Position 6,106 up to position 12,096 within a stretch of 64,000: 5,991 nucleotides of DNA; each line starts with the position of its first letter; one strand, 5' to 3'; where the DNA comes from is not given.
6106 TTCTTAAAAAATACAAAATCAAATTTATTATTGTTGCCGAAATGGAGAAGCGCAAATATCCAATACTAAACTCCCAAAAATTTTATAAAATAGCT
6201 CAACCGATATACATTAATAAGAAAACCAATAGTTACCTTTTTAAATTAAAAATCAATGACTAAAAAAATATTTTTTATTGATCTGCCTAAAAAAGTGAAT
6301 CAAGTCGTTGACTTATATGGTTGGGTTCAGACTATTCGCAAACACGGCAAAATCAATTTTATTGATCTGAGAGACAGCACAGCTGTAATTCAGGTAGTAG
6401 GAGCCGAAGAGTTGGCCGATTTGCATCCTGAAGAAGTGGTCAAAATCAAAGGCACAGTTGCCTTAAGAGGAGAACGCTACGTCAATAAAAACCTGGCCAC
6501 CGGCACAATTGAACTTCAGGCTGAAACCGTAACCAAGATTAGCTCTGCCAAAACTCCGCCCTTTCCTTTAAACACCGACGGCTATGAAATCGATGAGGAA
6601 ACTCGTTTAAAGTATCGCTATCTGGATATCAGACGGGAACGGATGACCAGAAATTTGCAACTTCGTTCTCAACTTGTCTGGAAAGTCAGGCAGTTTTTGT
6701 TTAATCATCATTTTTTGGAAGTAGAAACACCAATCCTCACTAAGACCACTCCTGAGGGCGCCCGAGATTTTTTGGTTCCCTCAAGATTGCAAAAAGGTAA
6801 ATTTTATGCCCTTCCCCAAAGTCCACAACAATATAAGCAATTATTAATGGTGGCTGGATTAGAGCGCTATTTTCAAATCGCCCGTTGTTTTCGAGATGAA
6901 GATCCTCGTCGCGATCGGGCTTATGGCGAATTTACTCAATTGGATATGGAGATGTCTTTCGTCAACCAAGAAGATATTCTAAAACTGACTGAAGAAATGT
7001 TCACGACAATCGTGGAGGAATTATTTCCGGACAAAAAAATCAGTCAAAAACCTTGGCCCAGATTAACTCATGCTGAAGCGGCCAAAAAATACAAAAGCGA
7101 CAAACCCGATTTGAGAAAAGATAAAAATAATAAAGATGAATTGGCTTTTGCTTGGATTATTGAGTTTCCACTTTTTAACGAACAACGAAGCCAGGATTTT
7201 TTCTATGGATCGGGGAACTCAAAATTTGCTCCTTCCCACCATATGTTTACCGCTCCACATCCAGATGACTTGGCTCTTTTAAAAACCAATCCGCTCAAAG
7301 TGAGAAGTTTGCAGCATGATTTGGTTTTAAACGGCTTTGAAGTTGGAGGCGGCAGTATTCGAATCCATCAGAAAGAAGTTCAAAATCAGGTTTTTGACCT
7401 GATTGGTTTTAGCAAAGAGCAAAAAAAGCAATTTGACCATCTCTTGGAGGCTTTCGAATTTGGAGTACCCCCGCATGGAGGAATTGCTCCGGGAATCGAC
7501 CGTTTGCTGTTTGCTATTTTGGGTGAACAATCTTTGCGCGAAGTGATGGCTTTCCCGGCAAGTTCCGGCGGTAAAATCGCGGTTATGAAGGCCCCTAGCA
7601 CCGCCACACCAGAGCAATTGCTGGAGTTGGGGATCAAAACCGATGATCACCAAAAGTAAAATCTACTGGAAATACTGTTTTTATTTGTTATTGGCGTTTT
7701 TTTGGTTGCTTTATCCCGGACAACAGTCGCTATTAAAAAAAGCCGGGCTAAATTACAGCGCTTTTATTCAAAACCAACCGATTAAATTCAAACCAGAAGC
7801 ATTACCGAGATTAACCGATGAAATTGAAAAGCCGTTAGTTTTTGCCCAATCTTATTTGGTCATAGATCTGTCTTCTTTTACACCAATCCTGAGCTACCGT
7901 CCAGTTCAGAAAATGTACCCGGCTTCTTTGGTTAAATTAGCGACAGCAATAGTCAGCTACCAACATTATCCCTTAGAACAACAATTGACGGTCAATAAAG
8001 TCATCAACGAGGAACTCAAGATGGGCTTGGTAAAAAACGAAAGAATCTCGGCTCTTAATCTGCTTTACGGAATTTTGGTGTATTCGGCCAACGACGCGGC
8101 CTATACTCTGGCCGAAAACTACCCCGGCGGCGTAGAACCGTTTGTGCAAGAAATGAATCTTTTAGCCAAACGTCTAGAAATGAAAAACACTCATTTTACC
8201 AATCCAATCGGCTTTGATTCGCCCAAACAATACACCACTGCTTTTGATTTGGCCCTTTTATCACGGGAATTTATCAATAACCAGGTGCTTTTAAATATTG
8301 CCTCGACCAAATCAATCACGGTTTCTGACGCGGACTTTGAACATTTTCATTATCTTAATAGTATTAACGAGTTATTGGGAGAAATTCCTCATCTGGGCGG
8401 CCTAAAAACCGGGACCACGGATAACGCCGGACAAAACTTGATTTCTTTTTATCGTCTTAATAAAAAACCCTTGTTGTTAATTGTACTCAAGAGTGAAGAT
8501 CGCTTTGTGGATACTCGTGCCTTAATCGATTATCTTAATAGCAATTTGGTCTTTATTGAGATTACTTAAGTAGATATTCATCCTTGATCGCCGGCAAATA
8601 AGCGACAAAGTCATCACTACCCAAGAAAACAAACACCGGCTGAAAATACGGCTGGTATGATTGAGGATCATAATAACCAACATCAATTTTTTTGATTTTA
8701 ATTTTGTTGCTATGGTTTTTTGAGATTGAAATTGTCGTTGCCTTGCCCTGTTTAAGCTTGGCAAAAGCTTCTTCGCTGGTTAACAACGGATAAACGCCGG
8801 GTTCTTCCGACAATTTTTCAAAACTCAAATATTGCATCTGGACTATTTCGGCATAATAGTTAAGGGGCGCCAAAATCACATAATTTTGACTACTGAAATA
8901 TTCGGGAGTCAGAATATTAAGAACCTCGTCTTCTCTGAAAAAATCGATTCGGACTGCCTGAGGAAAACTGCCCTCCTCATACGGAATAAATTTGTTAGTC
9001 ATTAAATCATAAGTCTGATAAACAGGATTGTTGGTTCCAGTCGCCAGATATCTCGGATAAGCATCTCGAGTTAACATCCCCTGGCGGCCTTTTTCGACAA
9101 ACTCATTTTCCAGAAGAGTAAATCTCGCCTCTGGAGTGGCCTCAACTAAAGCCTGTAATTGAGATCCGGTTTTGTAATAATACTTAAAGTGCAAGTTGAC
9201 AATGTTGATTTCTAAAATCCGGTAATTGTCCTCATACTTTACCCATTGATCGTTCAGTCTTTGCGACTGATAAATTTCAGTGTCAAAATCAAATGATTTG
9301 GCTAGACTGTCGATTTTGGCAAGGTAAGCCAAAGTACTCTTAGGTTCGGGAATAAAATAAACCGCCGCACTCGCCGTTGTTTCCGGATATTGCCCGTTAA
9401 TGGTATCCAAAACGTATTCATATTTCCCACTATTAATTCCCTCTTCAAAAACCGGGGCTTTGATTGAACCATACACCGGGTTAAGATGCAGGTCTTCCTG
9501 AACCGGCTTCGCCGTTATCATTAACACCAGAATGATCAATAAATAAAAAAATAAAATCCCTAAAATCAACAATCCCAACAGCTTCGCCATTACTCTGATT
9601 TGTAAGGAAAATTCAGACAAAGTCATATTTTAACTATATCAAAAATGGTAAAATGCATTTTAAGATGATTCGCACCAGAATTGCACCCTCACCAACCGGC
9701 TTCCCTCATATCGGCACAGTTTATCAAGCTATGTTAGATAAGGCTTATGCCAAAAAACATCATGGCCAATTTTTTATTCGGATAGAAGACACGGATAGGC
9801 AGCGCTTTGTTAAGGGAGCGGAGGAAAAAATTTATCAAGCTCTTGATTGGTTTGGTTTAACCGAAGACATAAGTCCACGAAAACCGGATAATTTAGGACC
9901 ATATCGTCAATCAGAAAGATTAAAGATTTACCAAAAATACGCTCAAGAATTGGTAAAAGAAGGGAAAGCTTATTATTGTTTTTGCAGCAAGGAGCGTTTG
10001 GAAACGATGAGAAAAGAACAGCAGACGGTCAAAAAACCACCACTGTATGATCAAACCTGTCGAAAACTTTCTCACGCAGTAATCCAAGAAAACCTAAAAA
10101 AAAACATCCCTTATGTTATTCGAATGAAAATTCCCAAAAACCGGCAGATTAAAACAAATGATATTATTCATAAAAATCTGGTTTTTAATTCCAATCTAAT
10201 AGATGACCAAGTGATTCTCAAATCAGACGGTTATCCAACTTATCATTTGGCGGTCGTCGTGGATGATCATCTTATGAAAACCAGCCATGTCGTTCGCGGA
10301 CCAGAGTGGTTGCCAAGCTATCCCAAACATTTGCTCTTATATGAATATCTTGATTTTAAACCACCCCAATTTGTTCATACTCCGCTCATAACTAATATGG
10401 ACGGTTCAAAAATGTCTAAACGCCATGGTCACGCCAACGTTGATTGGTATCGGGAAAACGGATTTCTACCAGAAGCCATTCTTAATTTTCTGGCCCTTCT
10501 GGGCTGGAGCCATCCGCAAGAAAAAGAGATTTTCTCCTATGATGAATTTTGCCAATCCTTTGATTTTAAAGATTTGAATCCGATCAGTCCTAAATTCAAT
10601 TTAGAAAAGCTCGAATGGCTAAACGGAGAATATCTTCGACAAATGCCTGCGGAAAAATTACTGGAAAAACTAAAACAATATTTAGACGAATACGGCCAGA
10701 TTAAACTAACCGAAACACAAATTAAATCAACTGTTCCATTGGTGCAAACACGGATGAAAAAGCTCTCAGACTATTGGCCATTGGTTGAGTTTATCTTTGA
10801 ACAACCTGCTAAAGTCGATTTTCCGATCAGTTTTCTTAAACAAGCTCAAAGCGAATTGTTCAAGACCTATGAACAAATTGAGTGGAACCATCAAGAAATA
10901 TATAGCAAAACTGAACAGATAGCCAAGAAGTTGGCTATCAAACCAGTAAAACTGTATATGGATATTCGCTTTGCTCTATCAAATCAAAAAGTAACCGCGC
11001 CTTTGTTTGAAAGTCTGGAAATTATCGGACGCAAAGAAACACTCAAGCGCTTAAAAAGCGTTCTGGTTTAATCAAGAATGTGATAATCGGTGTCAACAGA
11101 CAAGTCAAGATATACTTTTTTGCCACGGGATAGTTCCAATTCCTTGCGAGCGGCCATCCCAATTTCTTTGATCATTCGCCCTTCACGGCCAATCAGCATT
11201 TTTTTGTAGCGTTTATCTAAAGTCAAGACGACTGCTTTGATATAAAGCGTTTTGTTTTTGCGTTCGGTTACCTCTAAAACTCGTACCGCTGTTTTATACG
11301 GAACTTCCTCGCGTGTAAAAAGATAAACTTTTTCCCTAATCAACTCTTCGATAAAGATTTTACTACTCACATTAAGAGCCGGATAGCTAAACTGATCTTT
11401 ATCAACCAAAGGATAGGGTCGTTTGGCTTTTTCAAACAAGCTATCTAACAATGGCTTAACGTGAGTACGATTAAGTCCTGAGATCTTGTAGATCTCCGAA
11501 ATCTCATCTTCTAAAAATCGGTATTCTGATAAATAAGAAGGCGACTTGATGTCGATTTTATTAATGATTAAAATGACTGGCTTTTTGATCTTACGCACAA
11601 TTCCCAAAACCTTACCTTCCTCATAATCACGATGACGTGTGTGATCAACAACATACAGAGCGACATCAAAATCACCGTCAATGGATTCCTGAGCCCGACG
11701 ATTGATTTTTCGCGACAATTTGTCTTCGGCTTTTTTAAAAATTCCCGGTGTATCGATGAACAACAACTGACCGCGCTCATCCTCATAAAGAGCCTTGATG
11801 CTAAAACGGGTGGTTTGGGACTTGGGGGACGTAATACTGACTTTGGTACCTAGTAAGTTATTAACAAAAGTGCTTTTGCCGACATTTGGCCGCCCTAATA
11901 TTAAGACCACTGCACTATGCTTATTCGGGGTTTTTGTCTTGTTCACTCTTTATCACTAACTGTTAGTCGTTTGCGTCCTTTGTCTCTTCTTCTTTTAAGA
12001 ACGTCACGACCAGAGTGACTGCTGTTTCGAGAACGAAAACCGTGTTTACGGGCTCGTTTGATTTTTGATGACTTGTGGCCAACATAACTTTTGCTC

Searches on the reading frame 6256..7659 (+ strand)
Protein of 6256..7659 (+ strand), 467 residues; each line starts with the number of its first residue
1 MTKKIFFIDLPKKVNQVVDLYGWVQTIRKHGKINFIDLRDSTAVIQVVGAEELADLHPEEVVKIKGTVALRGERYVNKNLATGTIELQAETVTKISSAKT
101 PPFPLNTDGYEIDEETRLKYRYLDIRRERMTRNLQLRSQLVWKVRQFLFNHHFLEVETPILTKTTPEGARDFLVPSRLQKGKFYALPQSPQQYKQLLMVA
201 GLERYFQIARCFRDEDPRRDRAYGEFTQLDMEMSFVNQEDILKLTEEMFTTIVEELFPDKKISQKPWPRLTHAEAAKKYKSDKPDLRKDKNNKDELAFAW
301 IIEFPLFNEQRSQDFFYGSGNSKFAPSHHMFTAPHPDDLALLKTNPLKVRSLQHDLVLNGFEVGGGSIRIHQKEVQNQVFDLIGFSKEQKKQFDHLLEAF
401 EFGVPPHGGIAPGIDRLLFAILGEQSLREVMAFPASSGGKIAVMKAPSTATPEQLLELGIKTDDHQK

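Call 7: search_protein_families(library=pfam, max_evalue=0.001, proteins=[window:6256-7659:+])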
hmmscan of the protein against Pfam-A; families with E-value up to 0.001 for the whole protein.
window:6256-7659:+ (467 aa): 2 families
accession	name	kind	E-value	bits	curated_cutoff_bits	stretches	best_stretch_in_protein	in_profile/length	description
PF00152.25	tRNA-synt_2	-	8e-113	377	25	1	113-435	1-306/308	tRNA synthetases class II (D, K and N)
PF01336.31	tRNA_anti-codon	-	1.1e-10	41.7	27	1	19-94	2-74/75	OB-fold nucleic acid binding domain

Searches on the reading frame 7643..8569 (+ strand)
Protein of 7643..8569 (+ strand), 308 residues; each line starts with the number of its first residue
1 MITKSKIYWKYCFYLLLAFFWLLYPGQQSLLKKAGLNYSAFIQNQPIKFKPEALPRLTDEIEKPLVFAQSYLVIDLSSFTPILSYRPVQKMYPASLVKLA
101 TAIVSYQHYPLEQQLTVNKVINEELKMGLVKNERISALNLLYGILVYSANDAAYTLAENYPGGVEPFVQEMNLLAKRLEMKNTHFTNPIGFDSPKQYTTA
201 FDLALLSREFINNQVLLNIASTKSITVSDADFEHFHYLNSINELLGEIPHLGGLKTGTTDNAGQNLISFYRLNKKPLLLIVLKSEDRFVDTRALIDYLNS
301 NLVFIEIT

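Call 7: search_protein_families(library=pfam, max_evalue=0.001, proteins=[window:7643-8569:+])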
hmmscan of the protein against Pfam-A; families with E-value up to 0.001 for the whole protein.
window:7643-8569:+ (308 aa): 2 families
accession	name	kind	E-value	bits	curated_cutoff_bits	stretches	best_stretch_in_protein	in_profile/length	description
PF00768.25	Peptidase_S11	-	2.3e-40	139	27.6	1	62-284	6-237/239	D-alanyl-D-alanine carboxypeptidase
PF13354.11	Beta-lactamase2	-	8.8e-06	25.6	22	1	72-216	3-152/214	Beta-lactamase enzyme family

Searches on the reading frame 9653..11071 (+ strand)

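Call 7: search_protein_families(library=pfam, max_evalue=0.001, proteins=[window:9653-11071:+])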
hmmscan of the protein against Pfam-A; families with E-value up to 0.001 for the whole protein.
window:9653-11071:+ (472 aa): 2 families
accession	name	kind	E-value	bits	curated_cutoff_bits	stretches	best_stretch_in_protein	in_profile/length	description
PF00749.27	tRNA-synt_1c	-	1.6e-102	343.1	23.4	1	6-322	2-314/314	tRNA synthetases class I (E and Q), catalytic domain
PF19269.4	Anticodon_2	-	1.8e-21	77.5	23.6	1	336-470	2-140/141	Anticodon binding domain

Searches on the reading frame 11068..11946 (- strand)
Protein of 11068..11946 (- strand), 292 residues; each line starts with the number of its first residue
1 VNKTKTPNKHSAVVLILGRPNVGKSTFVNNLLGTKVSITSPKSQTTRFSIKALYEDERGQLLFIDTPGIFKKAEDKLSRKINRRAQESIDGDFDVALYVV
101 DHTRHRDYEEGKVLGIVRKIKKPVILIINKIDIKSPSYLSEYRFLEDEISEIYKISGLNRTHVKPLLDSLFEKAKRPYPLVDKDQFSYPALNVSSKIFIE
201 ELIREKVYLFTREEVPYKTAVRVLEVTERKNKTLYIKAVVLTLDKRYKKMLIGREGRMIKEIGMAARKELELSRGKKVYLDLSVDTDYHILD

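Call 7: search_protein_families(library=pfam, max_evalue=0.001, proteins=[window:11068-11946:-])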
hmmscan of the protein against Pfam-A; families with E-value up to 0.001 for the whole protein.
window:11068-11946:- (292 aa): 8 families
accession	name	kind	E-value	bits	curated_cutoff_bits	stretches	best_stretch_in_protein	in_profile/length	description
PF01926.29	MMR_HSR1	-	3.9e-23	82.1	21.9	1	14-130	2-113/113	50S ribosome-binding GTPase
PF07650.23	KH_2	-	1e-10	41.7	22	1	214-282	1-70/78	KH domain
PF04548.22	AIG1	-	1.9e-09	37.6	27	1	14-119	3-109/212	AIG1 family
PF02421.24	FeoB_N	-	2.2e-09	37.4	27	1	14-134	3-118/156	Ferrous iron transport protein B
PF00009.33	GTP_EFTU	-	1.2e-07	32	26.5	1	56-173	66-185/188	Elongation factor Tu GTP binding domain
PF00350.29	Dynamin_N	-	2.5e-07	31.3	27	1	14-49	1-36/168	Dynamin family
PF03193.22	RsgA_GTPase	-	2.1e-05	24.8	30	0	11-69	106-168/174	RsgA GTPase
PF10662.15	PduV-EutP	-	5.3e-05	23.5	21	1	14-169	4-140/143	Ethanolamine utilisation - propanediol utilisation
